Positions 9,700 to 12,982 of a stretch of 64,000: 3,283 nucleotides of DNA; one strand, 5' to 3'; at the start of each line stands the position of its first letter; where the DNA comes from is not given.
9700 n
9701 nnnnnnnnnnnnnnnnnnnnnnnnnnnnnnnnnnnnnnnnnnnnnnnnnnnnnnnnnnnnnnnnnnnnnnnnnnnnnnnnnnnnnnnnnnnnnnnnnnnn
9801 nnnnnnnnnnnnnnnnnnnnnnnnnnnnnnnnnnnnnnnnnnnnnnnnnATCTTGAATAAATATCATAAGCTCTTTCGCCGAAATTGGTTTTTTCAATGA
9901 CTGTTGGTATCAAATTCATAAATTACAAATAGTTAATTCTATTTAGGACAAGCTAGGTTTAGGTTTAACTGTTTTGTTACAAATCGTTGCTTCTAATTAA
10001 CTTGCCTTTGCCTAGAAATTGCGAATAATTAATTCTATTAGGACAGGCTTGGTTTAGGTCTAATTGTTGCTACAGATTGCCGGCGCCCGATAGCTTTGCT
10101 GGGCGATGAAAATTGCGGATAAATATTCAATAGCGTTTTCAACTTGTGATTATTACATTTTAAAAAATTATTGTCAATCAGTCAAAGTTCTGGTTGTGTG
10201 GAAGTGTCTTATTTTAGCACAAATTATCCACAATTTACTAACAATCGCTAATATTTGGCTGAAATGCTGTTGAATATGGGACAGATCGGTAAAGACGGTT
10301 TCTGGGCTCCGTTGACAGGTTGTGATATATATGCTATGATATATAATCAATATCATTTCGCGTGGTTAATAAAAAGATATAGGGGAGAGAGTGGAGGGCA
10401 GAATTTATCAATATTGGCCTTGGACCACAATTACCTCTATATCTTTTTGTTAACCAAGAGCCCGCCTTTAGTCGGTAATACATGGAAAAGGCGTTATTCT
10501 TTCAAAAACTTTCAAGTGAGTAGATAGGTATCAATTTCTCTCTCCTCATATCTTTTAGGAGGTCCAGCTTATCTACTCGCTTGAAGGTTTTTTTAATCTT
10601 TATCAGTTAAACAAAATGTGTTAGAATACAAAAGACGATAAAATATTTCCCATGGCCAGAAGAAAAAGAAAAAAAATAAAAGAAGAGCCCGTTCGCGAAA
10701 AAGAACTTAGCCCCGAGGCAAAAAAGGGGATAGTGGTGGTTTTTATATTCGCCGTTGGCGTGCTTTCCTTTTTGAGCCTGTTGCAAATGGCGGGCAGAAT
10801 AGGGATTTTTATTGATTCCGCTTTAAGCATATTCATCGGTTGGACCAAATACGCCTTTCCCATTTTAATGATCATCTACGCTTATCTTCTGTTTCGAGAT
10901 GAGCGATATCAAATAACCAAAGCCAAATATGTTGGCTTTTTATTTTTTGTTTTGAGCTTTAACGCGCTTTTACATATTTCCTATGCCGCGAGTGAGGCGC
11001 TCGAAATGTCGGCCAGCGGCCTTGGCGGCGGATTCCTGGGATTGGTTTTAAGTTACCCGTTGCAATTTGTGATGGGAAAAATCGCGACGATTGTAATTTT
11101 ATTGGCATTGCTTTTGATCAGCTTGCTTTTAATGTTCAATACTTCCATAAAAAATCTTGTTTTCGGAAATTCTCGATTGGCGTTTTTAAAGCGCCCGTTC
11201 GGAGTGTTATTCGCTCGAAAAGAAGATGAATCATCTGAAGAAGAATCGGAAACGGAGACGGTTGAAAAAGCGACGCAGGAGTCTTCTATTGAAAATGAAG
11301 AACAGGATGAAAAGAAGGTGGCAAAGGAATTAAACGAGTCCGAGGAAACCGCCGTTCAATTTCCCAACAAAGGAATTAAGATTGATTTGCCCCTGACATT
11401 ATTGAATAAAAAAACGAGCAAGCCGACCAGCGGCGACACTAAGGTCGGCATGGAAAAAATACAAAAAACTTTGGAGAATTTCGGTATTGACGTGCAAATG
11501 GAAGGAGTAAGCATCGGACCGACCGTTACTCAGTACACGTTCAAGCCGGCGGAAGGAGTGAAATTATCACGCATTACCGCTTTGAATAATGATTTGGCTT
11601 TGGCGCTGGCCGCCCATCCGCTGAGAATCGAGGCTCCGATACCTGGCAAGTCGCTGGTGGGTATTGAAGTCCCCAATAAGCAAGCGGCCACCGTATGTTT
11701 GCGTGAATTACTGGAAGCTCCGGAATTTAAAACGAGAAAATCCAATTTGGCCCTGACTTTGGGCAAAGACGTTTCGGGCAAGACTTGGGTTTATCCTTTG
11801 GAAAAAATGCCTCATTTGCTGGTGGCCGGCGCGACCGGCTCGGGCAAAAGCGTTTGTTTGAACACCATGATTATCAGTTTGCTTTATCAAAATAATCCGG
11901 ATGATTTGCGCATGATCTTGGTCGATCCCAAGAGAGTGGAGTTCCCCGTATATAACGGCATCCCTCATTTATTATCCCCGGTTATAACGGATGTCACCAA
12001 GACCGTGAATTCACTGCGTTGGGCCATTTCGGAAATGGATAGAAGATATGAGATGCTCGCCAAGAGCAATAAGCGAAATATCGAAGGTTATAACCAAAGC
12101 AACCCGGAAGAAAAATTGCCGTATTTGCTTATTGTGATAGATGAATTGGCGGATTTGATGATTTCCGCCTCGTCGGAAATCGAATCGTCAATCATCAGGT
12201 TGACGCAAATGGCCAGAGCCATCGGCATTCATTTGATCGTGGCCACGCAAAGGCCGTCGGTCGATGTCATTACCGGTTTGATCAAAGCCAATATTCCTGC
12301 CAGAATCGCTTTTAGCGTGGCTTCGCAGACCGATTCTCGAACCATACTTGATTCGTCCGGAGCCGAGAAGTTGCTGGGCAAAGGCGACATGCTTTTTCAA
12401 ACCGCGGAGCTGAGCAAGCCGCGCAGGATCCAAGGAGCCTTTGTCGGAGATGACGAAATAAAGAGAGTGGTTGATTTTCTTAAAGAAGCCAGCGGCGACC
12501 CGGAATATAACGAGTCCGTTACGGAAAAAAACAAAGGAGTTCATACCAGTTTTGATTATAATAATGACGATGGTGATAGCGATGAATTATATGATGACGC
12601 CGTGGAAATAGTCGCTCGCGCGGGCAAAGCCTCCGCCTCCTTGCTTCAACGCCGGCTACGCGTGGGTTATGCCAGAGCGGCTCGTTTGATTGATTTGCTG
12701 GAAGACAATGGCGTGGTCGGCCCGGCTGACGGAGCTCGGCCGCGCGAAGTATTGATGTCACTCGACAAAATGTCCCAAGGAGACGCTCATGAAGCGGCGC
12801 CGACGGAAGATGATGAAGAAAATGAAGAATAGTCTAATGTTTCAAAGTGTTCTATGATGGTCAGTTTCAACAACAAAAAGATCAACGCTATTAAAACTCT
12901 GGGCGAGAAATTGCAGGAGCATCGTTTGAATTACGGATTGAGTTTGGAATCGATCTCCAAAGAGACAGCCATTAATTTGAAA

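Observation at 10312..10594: Promoter-to-terminator unit without a credible ORF upstream of ftsK: candidate sRNA (6S-like?) or regulatory leader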

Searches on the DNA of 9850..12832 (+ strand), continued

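Call 62: search_with_rna_model(model_id=R2, sources=[window, L081, L105, L084, L086, L088, L089, L098, L090, L092, L140, L002, L003, L004, L005, L006, L007, L008, L009, L010, L011, L012, L013, L014, L015, L016, L017, L020, L022, L030, L033, L044], max_evalue=0.1, make_alignment=true)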
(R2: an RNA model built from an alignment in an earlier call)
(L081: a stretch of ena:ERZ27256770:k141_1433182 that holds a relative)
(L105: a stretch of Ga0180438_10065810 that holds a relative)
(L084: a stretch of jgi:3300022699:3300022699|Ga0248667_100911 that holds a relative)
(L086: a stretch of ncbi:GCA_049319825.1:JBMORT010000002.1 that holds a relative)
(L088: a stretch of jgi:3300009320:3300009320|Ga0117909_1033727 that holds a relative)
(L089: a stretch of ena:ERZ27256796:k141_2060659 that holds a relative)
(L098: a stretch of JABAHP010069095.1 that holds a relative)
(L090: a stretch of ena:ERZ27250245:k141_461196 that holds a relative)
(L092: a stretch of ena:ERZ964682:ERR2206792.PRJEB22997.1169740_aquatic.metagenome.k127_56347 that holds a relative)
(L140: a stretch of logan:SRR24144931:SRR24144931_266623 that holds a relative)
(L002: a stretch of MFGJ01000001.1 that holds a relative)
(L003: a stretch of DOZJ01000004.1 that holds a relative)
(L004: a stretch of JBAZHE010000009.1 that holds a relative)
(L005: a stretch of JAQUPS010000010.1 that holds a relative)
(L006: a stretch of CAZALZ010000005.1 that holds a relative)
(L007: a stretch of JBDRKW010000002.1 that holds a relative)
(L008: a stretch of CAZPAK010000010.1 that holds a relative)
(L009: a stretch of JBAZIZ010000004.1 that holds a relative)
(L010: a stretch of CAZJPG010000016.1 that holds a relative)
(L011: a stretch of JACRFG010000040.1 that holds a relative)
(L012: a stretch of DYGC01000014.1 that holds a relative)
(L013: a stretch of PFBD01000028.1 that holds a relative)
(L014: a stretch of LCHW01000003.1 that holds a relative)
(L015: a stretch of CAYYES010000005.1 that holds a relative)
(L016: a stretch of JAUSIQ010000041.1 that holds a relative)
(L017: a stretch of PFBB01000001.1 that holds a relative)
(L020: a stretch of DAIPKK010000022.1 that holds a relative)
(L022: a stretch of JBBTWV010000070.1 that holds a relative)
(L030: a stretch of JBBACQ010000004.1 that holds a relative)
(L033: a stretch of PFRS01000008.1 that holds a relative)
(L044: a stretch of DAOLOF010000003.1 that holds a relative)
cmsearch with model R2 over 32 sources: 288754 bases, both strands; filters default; matches with E-value up to 0.1: 21.
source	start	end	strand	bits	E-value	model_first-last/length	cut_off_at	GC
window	10371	10448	+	81.8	1e-16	1-75/75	no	0.37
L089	874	948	+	80.2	2.5e-16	1-75/75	no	0.39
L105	1418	1492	-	79.7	3.3e-16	1-75/75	no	0.35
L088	2565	2643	+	79.1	4.6e-16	1-75/75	no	0.43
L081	2690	2764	+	78.4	6.7e-16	1-75/75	no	0.32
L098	2090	2162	+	78.1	8.1e-16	1-75/75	no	0.38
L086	2704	2777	+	75.3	4.1e-15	1-75/75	no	0.38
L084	2659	2735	+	74.7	5.8e-15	1-75/75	no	0.35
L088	2671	2747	+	74.2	7.5e-15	1-75/75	no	0.34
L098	1984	2066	+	73.3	1.3e-14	1-75/75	no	0.4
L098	2090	2162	-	40.5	1.6e-06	1-75/75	no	0.38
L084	2659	2735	-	40.2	1.9e-06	1-75/75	no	0.35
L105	1418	1492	+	39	3.7e-06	1-75/75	no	0.35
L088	2671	2747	-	38.8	4.2e-06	1-75/75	no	0.34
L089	874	948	-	38.6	4.8e-06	1-75/75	no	0.39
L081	2690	2764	-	37.8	7.6e-06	1-75/75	no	0.32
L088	2565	2643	-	34.4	5.1e-05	1-75/75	no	0.43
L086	2704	2777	-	31.4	0.00028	1-75/75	no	0.38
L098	1984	2066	-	29.8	0.00071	1-75/75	no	0.4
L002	2634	2703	+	23.6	0.024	1-75/75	no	0.43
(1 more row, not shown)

Alignment A5: 21 matches aligned to the model, 92 columns, each read 5' to 3' on its own strand. Consensus structure (alignment columns), stored with it:
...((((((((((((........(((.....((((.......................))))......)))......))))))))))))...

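Call 70: search_with_rna_model(model_id=R1, sources=[L141, L142, L143, L144, L145, L146, L147, L148, L149], max_evalue=0.01)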
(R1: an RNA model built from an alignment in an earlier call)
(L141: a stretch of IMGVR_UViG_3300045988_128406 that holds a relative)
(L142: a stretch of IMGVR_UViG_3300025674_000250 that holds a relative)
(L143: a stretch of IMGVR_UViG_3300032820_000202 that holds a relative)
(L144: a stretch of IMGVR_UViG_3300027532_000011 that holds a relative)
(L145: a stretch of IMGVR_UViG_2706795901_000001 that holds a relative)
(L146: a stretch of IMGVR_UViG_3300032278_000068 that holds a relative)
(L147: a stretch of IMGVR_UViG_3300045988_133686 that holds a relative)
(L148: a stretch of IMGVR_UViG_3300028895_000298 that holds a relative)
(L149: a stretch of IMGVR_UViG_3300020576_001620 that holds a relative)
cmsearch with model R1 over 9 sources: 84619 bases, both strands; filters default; matches with E-value up to 0.01: 0.
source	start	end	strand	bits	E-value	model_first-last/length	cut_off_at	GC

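Call 76: search_with_rna_model(model_id=R1, sources=[L150, L151], max_evalue=0.1)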
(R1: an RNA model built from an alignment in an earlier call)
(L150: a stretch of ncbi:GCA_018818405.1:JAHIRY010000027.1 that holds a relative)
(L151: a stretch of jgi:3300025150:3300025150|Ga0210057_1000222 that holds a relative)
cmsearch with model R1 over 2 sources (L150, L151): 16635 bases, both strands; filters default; matches with E-value up to 0.1: 5.
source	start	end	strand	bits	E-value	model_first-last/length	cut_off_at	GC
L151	2731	2816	+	62.2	1.3e-14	1-87/87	no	0.38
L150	2603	2714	+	37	6.9e-08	1-87/87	no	0.43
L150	2603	2714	-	25.9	6.4e-05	1-87/87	no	0.43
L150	1286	1396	-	24.6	0.00014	1-87/87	no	0.42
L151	2731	2816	-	24.6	0.00014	1-87/87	no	0.38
